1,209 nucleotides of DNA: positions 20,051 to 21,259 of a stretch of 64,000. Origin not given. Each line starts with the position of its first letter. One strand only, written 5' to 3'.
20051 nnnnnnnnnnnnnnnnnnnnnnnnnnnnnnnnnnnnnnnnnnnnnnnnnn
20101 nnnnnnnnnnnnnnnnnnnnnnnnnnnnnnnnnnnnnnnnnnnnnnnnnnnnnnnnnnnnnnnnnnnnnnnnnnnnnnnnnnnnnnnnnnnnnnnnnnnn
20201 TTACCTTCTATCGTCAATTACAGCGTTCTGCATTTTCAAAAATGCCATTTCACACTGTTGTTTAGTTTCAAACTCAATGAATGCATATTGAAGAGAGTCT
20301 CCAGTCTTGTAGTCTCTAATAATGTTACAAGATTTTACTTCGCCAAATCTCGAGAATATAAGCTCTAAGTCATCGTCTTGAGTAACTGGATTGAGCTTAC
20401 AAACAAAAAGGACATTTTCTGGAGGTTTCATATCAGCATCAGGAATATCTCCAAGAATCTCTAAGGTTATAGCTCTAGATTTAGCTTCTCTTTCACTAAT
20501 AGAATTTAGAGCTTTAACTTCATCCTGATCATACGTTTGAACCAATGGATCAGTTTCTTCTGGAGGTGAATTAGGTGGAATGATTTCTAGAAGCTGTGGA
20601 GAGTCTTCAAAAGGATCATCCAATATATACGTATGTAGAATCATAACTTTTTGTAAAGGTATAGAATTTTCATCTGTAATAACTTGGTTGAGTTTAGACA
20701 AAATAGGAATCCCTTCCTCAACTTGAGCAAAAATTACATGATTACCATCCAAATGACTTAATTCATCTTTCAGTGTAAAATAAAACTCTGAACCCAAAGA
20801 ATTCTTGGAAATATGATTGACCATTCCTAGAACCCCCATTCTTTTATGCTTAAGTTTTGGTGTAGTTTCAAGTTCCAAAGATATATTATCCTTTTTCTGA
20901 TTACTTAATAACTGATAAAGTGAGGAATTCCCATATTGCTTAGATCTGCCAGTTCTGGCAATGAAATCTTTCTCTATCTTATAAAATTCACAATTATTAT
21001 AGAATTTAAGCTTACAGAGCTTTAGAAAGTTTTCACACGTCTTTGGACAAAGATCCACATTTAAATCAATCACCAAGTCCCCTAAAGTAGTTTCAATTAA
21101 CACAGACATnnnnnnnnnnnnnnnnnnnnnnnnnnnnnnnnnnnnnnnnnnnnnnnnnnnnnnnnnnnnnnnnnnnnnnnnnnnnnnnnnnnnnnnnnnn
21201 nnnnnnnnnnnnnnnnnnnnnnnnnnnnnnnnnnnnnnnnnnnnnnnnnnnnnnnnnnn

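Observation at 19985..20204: The stop codon of the cyclophilin-RRM gene overlaps a GTAAGT donor; a second exon restores the conserved PPIL4 RRM terminus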

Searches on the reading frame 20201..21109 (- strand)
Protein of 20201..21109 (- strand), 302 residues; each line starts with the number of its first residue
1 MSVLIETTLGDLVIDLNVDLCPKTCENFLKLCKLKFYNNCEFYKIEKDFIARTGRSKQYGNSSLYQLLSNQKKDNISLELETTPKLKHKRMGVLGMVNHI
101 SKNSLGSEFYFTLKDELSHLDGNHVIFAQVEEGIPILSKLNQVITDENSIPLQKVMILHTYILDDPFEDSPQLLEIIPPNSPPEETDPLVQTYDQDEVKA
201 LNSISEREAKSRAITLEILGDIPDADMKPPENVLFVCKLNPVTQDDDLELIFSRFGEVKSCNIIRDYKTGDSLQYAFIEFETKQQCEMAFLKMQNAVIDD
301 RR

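Call 6: search_protein_families(library=pfam, proteins=[window:20204-21109:-], max_evalue=0.01)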
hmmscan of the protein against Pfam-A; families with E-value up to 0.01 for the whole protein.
seq(302 aa): 2 families
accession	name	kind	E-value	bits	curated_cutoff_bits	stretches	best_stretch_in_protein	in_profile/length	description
PF00160.26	Pro_isomerase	-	2.1e-38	132.5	21.7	1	3-160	2-157/159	Cyclophilin type peptidyl-prolyl cis-trans isomerase/CLD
PF00076.28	RRM_1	-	1.2e-15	57.6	20.7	1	234-301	1-67/70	RNA recognition motif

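Call 9: list_cluster_members(proteins=[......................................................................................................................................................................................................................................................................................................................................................, window:20204-21109:-])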
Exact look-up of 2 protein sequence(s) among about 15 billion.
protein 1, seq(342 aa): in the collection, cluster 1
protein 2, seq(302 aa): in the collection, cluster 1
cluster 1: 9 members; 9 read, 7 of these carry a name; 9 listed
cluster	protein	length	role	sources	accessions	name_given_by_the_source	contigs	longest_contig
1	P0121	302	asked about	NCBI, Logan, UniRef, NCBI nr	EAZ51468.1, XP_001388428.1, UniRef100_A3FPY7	cyclophilin-RNA interacting protein [Cryptosporidium parvum Iowa II] | peptidylprolyl isomerase n=2 Tax=Cryptosporidium parvum TaxID=5807 RepID=A3FPY7_CRYPI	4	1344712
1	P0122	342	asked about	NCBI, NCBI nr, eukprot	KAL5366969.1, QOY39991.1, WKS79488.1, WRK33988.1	putative cyclophilin-RNA interacting protein [Cryptosporidium parvum] | Cyclophilin-type peptidyl-prolyl cis-trans isomerase [Cryptosporidium parvum] | QOY39991.1 hypothetical protein CPATCC_004059 [Cryptosporidium parvum]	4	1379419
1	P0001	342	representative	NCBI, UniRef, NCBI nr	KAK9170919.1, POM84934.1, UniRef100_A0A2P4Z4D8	Cyclophilin type peptidyl-prolyl cis-trans isomerase/CLD family protein [Cryptosporidium ... | Peptidyl-prolyl cis-trans isomerase n=1 Tax=Cryptosporidium meleagridis TaxID=93969 ...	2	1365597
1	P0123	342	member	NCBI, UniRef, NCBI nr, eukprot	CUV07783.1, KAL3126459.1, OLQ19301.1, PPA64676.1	unnamed protein product [Cryptosporidium hominis] | Peptidyl-prolyl cis-trans isomerase n=2 Tax=Cryptosporidium hominis TaxID=237895 ... | Cyclophilin type peptidyl-prolyl cis-trans isomerase/CLD [Cryptosporidium hominis]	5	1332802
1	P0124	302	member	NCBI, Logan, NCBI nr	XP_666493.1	cyclophilin-RNA interacting protein [Cryptosporidium hominis TU502]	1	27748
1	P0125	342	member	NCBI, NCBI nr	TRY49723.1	Cyclophilin-type peptidyl-prolyl cis-trans isomerase [Cryptosporidium tyzzeri]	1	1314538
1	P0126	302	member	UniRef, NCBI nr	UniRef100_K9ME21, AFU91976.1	peptidylprolyl isomerase n=1 Tax=Cryptosporidium parvum TaxID=5807 RepID=K9ME21_CRYPV | cyclophilin-RNA interacting protein [Cryptosporidium parvum]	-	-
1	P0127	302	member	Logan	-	-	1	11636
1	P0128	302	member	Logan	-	-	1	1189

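Call 21: find_encoding_contigs(protein=window:20201-21109:-, flank=1500, max_places=8)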
Protein window:20201-21109:- (302 aa): 23 contigs read that carry it; 3 places shown.
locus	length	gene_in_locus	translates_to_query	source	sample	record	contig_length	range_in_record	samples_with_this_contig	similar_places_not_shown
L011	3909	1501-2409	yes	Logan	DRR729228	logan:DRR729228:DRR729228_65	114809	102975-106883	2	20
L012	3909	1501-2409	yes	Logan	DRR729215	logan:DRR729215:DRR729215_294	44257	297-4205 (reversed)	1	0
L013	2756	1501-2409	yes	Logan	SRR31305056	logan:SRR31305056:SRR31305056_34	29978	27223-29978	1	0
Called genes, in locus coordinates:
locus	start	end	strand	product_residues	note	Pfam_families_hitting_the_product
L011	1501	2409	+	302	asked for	PF00160:Pro_isomerase, PF00076:RRM_1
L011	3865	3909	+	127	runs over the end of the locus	PF00313:CSD, PF08206:OB_RNB (weak)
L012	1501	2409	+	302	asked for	PF00160:Pro_isomerase, PF00076:RRM_1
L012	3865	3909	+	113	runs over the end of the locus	?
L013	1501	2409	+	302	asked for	PF00160:Pro_isomerase, PF00076:RRM_1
